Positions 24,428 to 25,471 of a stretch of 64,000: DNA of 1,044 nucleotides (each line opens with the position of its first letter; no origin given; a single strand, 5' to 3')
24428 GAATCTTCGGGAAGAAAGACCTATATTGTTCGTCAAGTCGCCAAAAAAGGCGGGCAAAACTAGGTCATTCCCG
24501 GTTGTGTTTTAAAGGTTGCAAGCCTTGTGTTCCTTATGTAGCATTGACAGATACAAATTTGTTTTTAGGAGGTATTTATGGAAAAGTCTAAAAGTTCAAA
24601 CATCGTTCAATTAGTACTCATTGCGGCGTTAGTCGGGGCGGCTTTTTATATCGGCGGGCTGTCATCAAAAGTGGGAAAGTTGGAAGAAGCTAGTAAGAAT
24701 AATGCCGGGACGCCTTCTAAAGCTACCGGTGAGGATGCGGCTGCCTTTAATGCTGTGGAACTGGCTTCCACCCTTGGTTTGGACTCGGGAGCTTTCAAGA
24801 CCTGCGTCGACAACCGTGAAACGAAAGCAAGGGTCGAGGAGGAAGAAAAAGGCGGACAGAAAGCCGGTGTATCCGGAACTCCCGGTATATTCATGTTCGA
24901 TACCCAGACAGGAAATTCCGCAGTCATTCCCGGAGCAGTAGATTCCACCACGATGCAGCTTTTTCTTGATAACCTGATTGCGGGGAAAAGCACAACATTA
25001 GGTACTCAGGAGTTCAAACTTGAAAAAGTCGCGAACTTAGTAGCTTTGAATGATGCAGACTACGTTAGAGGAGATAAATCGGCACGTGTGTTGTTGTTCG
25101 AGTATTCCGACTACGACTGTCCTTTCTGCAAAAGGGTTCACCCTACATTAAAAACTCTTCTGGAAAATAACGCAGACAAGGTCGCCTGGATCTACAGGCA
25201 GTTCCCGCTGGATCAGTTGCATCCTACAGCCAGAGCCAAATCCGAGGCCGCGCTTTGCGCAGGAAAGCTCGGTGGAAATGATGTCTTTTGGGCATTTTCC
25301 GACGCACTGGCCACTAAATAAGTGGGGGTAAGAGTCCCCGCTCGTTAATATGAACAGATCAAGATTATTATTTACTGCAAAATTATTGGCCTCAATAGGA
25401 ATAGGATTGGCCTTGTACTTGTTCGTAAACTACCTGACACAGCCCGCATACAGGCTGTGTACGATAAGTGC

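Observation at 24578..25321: DsbA-like protein with its thioredoxin and helical segments in permuted order.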

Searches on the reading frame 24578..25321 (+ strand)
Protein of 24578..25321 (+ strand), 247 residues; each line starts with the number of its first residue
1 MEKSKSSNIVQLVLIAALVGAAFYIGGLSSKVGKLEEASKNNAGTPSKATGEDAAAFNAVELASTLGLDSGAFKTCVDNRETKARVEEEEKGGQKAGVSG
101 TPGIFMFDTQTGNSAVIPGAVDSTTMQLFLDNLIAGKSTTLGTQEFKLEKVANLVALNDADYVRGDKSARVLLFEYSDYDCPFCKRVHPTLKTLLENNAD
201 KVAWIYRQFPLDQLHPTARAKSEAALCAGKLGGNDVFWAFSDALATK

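Call 3: search_protein_families(library=pfam, proteins=[window:24578-25321:+], max_evalue=1)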
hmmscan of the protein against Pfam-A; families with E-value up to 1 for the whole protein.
window:24578-25321:+ (247 aa): 4 families
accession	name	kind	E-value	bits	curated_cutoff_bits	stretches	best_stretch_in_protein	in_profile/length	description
PF13462.12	Thioredoxin_4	-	4.3e-17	63.2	23.2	2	159-244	3-87/165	Thioredoxin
PF01323.26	DSBA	-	4.3e-14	53.2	25.6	2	59-127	125-187/191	DSBA-like thioredoxin domain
PF13098.12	Thioredoxin_2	-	1.8e-09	38.3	27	2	75-127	60-101/104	Thioredoxin-like domain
PF00085.26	Thioredoxin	-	0.0078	16.7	23.5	1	168-203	17-52/103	Thioredoxin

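Call 5: find_homologous_proteins(query=window:24578-25318:+, max_evalue=0.00001)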
Query window:24578-25318:+ (247 aa): 1878 proteins with E <= 0.00001 among 4302 candidates; the best 120 are listed.
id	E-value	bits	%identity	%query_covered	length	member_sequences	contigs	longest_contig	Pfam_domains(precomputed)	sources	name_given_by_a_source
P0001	1.1e-157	540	100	100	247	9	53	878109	PF13098.14,PF01323.27,PF13462.13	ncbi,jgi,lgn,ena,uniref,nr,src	ncbi:TPA: hypothetical protein DHW62_01825 [candidate division WWE3 bacterium]|uniref:Thioredoxin do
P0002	2.8e-133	461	84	99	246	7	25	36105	PF13098.14,PF01323.27,PF13462.13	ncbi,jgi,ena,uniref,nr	ncbi:MAG: Sodium/proton antiporter [Candidatus Woesebacteria bacterium GW2011_GWB1_40_12]|uniref:Sod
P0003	1.6e-132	458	86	99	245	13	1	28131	PF13098.14,PF01323.27,PF13462.13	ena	-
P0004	1.7e-130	452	84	100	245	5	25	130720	PF13098.14,PF01323.27,PF13462.13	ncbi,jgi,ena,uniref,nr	ncbi:hypothetical protein A2380_03495 [candidate division WWE3 bacterium RIFOXYB1_FULL_43_24]|uniref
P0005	6.0e-123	427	79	99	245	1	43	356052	PF13098.14,PF01323.27,PF13462.13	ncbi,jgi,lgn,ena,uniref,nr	ncbi:MAG: Sodium/proton antiporter [candidate division WWE3 bacterium GW2011_GWF2_41_45]|uniref:Thio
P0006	3.3e-109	382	72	99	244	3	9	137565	PF13098.14,PF01323.27,PF13462.13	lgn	-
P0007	8.4e-108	377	71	99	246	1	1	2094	PF13098.14,PF01323.27,PF13462.13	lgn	-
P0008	2.4e-105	369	70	100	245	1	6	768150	PF13098.14,PF01323.27,PF13462.13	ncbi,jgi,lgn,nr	ncbi:MAG: hypothetical protein KatS3mg101_0158 [Patescibacteria group bacterium]|nr:MAG: hypothetica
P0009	1.4e-96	341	64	99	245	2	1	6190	PF13098.14,PF01323.27,PF13462.13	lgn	-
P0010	1.6e-86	308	58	99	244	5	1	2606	PF13098.14,PF01323.27,PF13462.13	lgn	-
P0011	3.9e-77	277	55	100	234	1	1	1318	PF13098.14,PF01323.27,PF13462.13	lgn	-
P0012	6.6e-74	266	84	57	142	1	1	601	PF13462.13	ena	-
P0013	9.7e-74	266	54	99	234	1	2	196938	PF13098.14,PF01323.27,PF13462.13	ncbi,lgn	-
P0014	4.0e-65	238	76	57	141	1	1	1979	PF13462.13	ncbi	-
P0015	5.1e-62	228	51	96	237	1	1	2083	PF13098.14,PF01323.27,PF13462.13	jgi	jgi:protein-disulfide isomerase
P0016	3.6e-61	225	46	99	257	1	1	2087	PF13098.14,PF01323.27,PF13462.13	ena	-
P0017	4.1e-61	225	46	97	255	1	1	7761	PF13098.14,PF01323.27,PF13462.13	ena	-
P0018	3.1e-60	222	46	98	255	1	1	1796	PF00085.27,PF13098.14,PF01323.27,PF13462.13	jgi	jgi:protein-disulfide isomerase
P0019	4.2e-59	218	71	56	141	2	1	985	PF13462.13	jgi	jgi:protein-disulfide isomerase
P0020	7.3e-59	217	44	100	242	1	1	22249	PF13743.13,PF13098.14,PF01323.27,PF13462.13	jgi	jgi:protein-disulfide isomerase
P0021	8.3e-58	214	46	98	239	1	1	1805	PF13098.14,PF01323.27,PF13462.13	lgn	-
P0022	7.8e-57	211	42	99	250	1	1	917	PF13098.14,PF01323.27,PF13462.13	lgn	-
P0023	6.4e-56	208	47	98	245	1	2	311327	PF13098.14,PF01323.27,PF13462.13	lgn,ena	-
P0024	8.8e-56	207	42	99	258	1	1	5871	PF13098.14,PF01323.27,PF13462.13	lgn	-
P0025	1.8e-55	206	44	98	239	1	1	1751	PF13098.14,PF01323.27,PF13462.13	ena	-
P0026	1.8e-53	200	46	99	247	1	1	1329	PF13098.14,PF01323.27,PF13462.13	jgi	jgi:protein-disulfide isomerase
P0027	4.4e-52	195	42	96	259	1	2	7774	PF01323.27,PF13462.13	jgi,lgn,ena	-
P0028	5.7e-52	195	39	98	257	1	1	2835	PF13098.14,PF01323.27,PF13462.13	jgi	-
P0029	1.1e-51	194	40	96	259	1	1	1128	PF01323.27,PF13462.13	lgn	-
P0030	5.3e-51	191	40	98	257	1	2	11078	PF01323.27,PF13462.13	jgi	-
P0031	1.9e-50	190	42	99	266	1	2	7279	PF13098.14,PF01323.27,PF13462.13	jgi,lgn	jgi:protein-disulfide isomerase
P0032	1.1e-49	187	41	95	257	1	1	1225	PF01323.27,PF13462.13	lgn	-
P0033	2.0e-48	183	53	37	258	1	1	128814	PF13098.14,PF01323.27,PF13462.13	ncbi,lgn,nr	ncbi:MAG: DsbA family protein [bacterium]|nr:DsbA family protein [bacterium]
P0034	3.0e-48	182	55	37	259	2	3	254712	PF13098.14,PF01323.27,PF13462.13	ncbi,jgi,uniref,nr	ncbi:DsbA family protein [candidate division WWE3 bacterium]|jgi:protein-disulfide isomerase|uniref:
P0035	4.8e-48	182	40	99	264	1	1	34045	PF13098.14,PF01323.27,PF13462.13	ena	-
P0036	7.8e-48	181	39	96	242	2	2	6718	PF13098.14,PF01323.27,PF13462.13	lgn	-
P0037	2.1e-47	180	57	33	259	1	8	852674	PF13098.14,PF01323.27,PF13462.13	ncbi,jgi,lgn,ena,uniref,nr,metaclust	ncbi:hypothetical protein A2619_02680 [candidate division WWE3 bacterium RIFOXYD1_FULL_39_9]|uniref:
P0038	2.7e-47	179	51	40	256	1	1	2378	PF13098.14,PF01323.27,PF13462.13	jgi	jgi:protein-disulfide isomerase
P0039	6.2e-47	178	53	40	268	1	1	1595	PF13098.14,PF01323.27,PF13462.13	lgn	-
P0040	2.7e-46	176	55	36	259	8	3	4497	PF13098.14,PF01323.27,PF13462.13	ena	-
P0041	2.7e-46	176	42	97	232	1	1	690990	PF13098.14,PF01323.27,PF13462.13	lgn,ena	-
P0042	3.3e-46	176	41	45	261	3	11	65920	PF13098.14,PF01323.27,PF13462.13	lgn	-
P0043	6.4e-46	175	50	37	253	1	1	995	PF13098.14,PF01323.27,PF18400.8,PF13462.13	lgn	-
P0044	1.1e-45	174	58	39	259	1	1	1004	PF13098.14,PF01323.27,PF13462.13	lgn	-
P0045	1.3e-45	174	51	36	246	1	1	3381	PF13098.14,PF01323.27,PF13462.13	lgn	-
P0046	1.9e-45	173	53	37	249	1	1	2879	PF13098.14,PF01323.27,PF13462.13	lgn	-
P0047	6.8e-45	171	49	37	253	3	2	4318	PF13098.14,PF01323.27,PF13462.13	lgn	-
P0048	7.4e-45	171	52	35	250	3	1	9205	PF13098.14,PF01323.27,PF13462.13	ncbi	-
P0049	9.5e-45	171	37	96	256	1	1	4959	PF13098.14,PF01323.27,PF13462.13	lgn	-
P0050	2.2e-44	170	38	99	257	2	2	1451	PF01323.27,PF13462.13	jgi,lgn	-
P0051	3.5e-44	169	56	34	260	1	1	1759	PF13098.14,PF01323.27,PF13462.13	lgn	-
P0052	4.5e-44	169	49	37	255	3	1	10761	PF13098.14,PF01323.27,PF18400.8,PF13462.13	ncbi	-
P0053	1.0e-43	168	55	36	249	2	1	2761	PF13098.14,PF01323.27,PF13462.13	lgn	-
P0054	1.1e-43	168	49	34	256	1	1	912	PF13098.14,PF01323.27,PF13462.13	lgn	-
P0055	1.4e-43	167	51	41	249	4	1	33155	PF13098.14,PF01323.27,PF13462.13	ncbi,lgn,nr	ncbi:MAG: DsbA family protein [Candidatus Daviesbacteria bacterium]|nr:DsbA family protein [Candidat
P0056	2.1e-43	167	57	38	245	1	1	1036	PF13098.14,PF01323.27,PF13462.13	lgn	-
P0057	2.6e-43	166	53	62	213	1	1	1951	PF13098.14,PF01323.27,PF13462.13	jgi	-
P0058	8.6e-43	165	36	95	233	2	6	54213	PF13098.14,PF01323.27,PF13462.13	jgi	jgi:protein-disulfide isomerase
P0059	1.3e-42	164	52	36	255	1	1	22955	PF13098.14,PF01323.27,PF13462.13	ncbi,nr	ncbi:DsbA family protein [Candidatus Gottesmanbacteria bacterium]|nr:DsbA family protein [Candidatus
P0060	1.4e-42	164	45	83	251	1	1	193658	PF01323.27,PF13462.13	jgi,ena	jgi:protein-disulfide isomerase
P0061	1.5e-42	164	53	34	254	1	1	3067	PF13098.14,PF01323.27,PF13462.13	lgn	-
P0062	2.8e-42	163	48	39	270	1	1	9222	PF00085.27,PF13098.14,PF01323.27,PF13462.13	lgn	-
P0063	3.0e-42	163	48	38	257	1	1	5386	PF13098.14,PF01323.27,PF13462.13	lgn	-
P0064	4.7e-42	162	42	45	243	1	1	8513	PF13098.14,PF01323.27,PF18400.8,PF13462.13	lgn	-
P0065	7.6e-42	162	39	97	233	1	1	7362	PF01323.27,PF13462.13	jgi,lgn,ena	-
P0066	9.2e-42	161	56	36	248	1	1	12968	PF01323.27,PF13462.13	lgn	-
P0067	9.8e-42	161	39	81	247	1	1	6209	PF13098.14,PF01323.27,PF13462.13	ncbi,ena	-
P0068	1.1e-41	161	52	36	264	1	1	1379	PF13098.14,PF01323.27,PF13462.13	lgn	-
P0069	1.4e-41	161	49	39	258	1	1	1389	PF13098.14,PF01323.27,PF18400.8,PF13462.13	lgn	-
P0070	1.7e-41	160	54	39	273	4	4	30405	PF13098.14,PF01323.27,PF18400.8,PF13462.13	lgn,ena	-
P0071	3.9e-41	159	42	42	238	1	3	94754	PF13098.14,PF01323.27,PF13462.13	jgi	jgi:protein-disulfide isomerase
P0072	4.3e-41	159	51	34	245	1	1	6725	PF13098.14,PF01323.27,PF13462.13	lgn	-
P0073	4.4e-41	159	59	33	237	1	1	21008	PF13098.14,PF01323.27,PF13462.13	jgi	jgi:protein-disulfide isomerase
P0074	6.5e-41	158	57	33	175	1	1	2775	PF13098.14,PF01323.27,PF13462.13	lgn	-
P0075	6.5e-41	158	52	39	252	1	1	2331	PF13098.14,PF01323.27,PF13462.13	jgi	jgi:protein-disulfide isomerase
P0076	1.5e-40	157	52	39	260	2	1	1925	PF13098.14,PF01323.27,PF13462.13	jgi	-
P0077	2.4e-40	157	50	35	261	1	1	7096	PF13098.14,PF01323.27,PF13462.13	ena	-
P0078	2.6e-40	157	51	38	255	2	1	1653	PF13098.14,PF01323.27,PF18400.8,PF13462.13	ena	-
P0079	3.9e-40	156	51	36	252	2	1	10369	PF13098.14,PF01323.27,PF13462.13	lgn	-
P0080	4.8e-40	156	52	36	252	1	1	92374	PF13098.14,PF01323.27,PF13462.13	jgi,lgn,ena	-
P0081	1.8e-39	154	48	36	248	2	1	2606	PF13098.14,PF01323.27,PF18400.8,PF13462.13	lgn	-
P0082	2.3e-39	153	51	39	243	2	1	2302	PF13098.14,PF01323.27,PF13462.13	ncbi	ncbi:MAG: DsbA family protein [Candidatus Paceibacterota bacterium]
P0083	2.7e-39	153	47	39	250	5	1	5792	PF13098.14,PF01323.27,PF18400.8,PF13462.13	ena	-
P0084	2.8e-39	153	47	38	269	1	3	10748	PF13098.14,PF01323.27,PF18400.8,PF13462.13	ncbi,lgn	-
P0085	3.0e-39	153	55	35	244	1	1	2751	PF13098.14,PF01323.27,PF18400.8,PF13462.13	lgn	-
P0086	3.9e-39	153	46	37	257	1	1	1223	PF13098.14,PF01323.27,PF18400.8,PF13462.13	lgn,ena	-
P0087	4.2e-39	153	46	45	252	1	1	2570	PF13098.14,PF01323.27,PF18400.8,PF13462.13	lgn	-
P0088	4.6e-39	152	49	35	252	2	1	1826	PF13098.14,PF01323.27,PF13462.13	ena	-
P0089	5.3e-39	152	46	35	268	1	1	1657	PF13098.14,PF01323.27,PF13462.13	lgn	-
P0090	6.1e-39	152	45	37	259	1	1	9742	PF13098.14,PF01323.27,PF13462.13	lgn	-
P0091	6.1e-39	152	54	34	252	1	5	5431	PF13098.14,PF01323.27,PF13462.13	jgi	jgi:protein-disulfide isomerase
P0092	6.1e-39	152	55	34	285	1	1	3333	PF13098.14,PF01323.27,PF13462.13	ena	-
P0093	7.1e-39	152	29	78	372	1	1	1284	PF13098.14,PF01323.27,PF18400.8,PF13462.13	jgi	jgi:protein-disulfide isomerase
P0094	8.2e-39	152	49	39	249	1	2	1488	PF13098.14,PF01323.27,PF13462.13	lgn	-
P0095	1.2e-38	151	41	51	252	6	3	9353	PF13098.14,PF01323.27,PF13462.13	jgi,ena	-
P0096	2.1e-38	150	36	76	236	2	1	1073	PF13098.14,PF01323.27,PF13462.13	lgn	-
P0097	2.1e-38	150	46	38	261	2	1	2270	PF13098.14,PF01323.27,PF18400.8,PF13462.13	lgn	-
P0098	2.7e-38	150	48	38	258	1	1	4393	PF13098.14,PF01323.27,PF18400.8,PF13462.13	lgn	-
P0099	4.0e-38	149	46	39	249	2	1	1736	PF13098.14,PF01323.27,PF13462.13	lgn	-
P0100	4.0e-38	149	49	40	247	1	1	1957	PF13098.14,PF01323.27,PF13462.13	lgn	-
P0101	4.5e-38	149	44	38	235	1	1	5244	PF13098.14,PF01323.27,PF18400.8,PF13462.13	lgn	-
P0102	5.4e-38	149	54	38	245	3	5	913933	PF13098.14,PF01323.27,PF13462.13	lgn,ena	-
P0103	6.5e-38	149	50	40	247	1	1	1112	PF13098.14,PF01323.27,PF13462.13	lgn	-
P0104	7.6e-38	148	55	36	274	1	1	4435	PF13098.14,PF01323.27,PF13462.13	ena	-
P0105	8.0e-38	148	54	34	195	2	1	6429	PF13098.14,PF01323.27,PF13462.13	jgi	jgi:protein-disulfide isomerase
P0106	9.4e-38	148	58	36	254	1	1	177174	PF13905.13,PF13098.14,PF01323.27,PF13462.13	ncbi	-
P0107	1.5e-37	147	48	38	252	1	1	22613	PF13098.14,PF01323.27,PF13462.13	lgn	-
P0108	1.7e-37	147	57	35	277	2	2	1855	PF13098.14,PF01323.27,PF13462.13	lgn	-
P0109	2.0e-37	147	59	36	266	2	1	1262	PF13098.14,PF01323.27,PF13462.13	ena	-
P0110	2.1e-37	147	51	35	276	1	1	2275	PF13098.14,PF01323.27,PF18400.8,PF13462.13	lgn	-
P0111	2.2e-37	147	53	38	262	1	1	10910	PF13098.14,PF01323.27,PF13462.13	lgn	-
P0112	2.4e-37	147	52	39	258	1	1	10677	PF13098.14,PF01323.27,PF13462.13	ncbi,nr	ncbi:MAG: DsbA family protein [Candidatus Kerfeldbacteria bacterium]|nr:DsbA family protein [Candida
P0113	2.7e-37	147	54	34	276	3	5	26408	PF13098.14,PF01323.27,PF13462.13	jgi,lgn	jgi:protein-disulfide isomerase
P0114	2.7e-37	147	45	55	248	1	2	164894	PF13098.14,PF01323.27,PF13462.13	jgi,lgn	jgi:protein-disulfide isomerase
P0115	2.7e-37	147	49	36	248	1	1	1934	PF13098.14,PF01323.27,PF18400.8,PF13462.13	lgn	-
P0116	3.3e-37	146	49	37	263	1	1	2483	PF13098.14,PF01323.27,PF18400.8,PF13462.13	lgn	-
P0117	4.6e-37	146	50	39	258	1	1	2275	PF13098.14,PF01323.27,PF18400.8,PF13462.13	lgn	-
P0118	5.3e-37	146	52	36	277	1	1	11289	PF13098.14,PF01323.27,PF13462.13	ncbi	-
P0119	5.7e-37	146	57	36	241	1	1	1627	PF01323.27,PF13462.13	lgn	-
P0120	6.6e-37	145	43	45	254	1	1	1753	PF13098.14,PF01323.27,PF18400.8,PF13462.13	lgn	-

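Call 15: find_encoding_contigs(protein=P0036, flank=4000, max_places=3)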
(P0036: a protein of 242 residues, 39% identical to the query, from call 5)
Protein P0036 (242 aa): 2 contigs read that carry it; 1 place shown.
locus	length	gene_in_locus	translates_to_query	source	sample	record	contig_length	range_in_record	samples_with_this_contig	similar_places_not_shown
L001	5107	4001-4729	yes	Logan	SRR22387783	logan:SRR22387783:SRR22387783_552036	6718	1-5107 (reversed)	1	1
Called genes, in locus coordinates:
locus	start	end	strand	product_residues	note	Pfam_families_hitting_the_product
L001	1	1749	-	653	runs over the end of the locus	PF02705:K_trans, PF22776:K_trans_C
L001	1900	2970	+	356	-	PF00348:polyprenyl_synt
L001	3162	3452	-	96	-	PF12441:CopG_antitoxin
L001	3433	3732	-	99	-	PF04365:BrnT_toxin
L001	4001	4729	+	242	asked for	PF13462:Thioredoxin_4 (weak), PF13098:Thioredoxin_2 (weak), PF01323:DSBA, PF13462:Thioredoxin_4, PF01323:DSBA (weak)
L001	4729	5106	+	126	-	?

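Call 16: find_encoding_contigs(protein=P0041, flank=4000, max_places=3)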
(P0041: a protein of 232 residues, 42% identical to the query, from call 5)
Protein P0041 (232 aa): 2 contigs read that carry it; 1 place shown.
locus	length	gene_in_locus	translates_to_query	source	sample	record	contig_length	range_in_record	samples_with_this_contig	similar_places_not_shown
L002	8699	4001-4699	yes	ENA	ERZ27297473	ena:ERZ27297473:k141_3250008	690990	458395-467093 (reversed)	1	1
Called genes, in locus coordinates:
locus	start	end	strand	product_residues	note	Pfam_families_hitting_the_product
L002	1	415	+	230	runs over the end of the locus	-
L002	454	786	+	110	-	PF04892:VanZ-LLP1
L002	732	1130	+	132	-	PF02367:TsaE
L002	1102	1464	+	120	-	PF00814:TsaD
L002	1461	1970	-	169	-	-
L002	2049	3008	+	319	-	PF01073:3Beta_HSD, PF01370:Epimerase, PF02719:Polysacc_synt_2, PF04321:RmlD_sub_bind (weak), PF16363:GDP_Man_Dehyd, PF07993:NAD_binding_4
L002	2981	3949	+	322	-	PF00535:Glycos_transf_2, PF10111:Glyco_tranf_2_2 (weak), PF13641:Glyco_tranf_2_3 (weak)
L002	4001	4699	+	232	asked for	PF01323:DSBA, PF13098:Thioredoxin_2 (faint), PF13462:Thioredoxin_4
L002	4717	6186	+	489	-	PF00149:Metallophos, PF02872:5_nucleotid_C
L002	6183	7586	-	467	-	PF00890:FAD_binding_2 (faint), PF01134:GIDA (faint), PF01266:DAO (faint), PF01946:Thi4 (faint), PF03486:HI0933_like (faint), PF07992:Pyr_redox_2 (faint), PF21688:FAD-depend_C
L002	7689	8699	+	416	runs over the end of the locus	PF11999:Ice_binding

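Call 17: predict_structure(alignment_id=A1)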
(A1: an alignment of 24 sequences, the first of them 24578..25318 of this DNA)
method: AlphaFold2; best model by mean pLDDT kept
length: 247 residues; sequences in the alignment: 24
mean_pLDDT: 87.8   pTM: 0.75
mean pLDDT of the five models: 87.8, 86.0, 85.2, 84.8, 84.6
residues with pLDDT >= 90: 188; 70-90: 15; 50-70: 27; < 50: 17
segments of 3 or more residues with pLDDT < 50: 1-4, 41-53
pLDDT, mean of each block of 10 residues (from residue 1): 53 74 58 53 44 72 98 98 98 97 98 96 98 98 96 95 98 98 96 97 98 96 98 98 94
secondary structure, 60 per line:
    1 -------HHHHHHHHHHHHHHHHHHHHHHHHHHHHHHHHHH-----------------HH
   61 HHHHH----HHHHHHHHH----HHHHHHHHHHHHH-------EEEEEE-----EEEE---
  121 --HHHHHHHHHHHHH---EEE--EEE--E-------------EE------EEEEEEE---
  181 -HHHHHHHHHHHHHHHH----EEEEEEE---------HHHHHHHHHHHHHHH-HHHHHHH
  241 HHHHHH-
elements in order: H8-41 H59-65 H70-78 H83-95 E103-108 E114-117 H123-135 E139-141 E144-146 E171-177 H182-197 E202-208 H218-232 H234-246

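Call 20: fold_search(model_id=the predicted structure, library=pdb)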
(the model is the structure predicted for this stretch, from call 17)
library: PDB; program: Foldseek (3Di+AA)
matches with E <= 10: 310; with E <= 0.001: 4
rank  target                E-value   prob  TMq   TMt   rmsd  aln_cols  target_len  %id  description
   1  4n30                  1.4e-04  1.00  0.35  0.47   1.8        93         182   34  Crystal structure of Pseudomonas aeruginosa DsbA2 (released 2013-12-04)
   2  9edl_B                5.9e-04  1.00  0.33  0.36   1.9        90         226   22  Crystal structure of Francisella tularensis DsbA1 (released 2024-12-18)
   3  9edl_A                6.2e-04  1.00  0.33  0.36   2.1        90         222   22  Crystal structure of Francisella tularensis DsbA1 (released 2024-12-18)
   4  1un2                  8.8e-04  1.00  0.42  0.52   6.5       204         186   17  Crystal structure of circularly permuted CPDSBA_Q100T99: Preserved Global Fold and Local Structural Adjustments (released 2003-09-26)
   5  7jve_F                2.5e-03  1.00  0.34  0.34   1.4        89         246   19  Crystal structure of Salmonella enterica Typhimurium BcfH (released 2021-04-21)
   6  7jve_B                3.2e-03  1.00  0.34  0.33   1.5        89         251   19  Crystal structure of Salmonella enterica Typhimurium BcfH (released 2021-04-21)
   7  4gxz_D                5.1e-03  1.00  0.33  0.47   1.6        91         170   26  Crystal structure of a periplasmic thioredoxin-like protein from Salmonella enterica serovar Typhimurium (released 2013-07-17)
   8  4xvw_E                5.1e-03  1.00  0.32  0.37   2.2        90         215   30  Crystal structure of Proteus mirabilis ScsC in a compact conformation (released 2016-06-08)
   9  6mhh                  5.4e-03  1.00  0.33  0.38   1.8        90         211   32  Proteus mirabilis ScsC linker (residues 39-49) deletion and N6K mutant (released 2019-03-06)
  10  5idr_F                5.8e-03  1.00  0.33  0.37   1.8        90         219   32  Crystal structure of Proteus Mirabilis ScsC in a transitional conformation (released 2017-08-02)
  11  5idr_C                6.1e-03  1.00  0.32  0.36   2.2        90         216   30  Crystal structure of Proteus Mirabilis ScsC in a transitional conformation (released 2017-08-02)
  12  4xvw_R                6.9e-03  1.00  0.32  0.36   2.2        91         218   30  Crystal structure of Proteus mirabilis ScsC in a compact conformation (released 2016-06-08)
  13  4xvw_Q                7.3e-03  1.00  0.32  0.36   2.0        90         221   32  Crystal structure of Proteus mirabilis ScsC in a compact conformation (released 2016-06-08)
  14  3gyk_A                7.3e-03  0.99  0.22  0.30  10.9       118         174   16  The crystal structure of a thioredoxin-like oxidoreductase from Silicibacter pomeroyi DSS-3 (released 2009-06-09)
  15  4xvw_G                7.7e-03  1.00  0.32  0.36   2.2        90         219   30  Crystal structure of Proteus mirabilis ScsC in a compact conformation (released 2016-06-08)
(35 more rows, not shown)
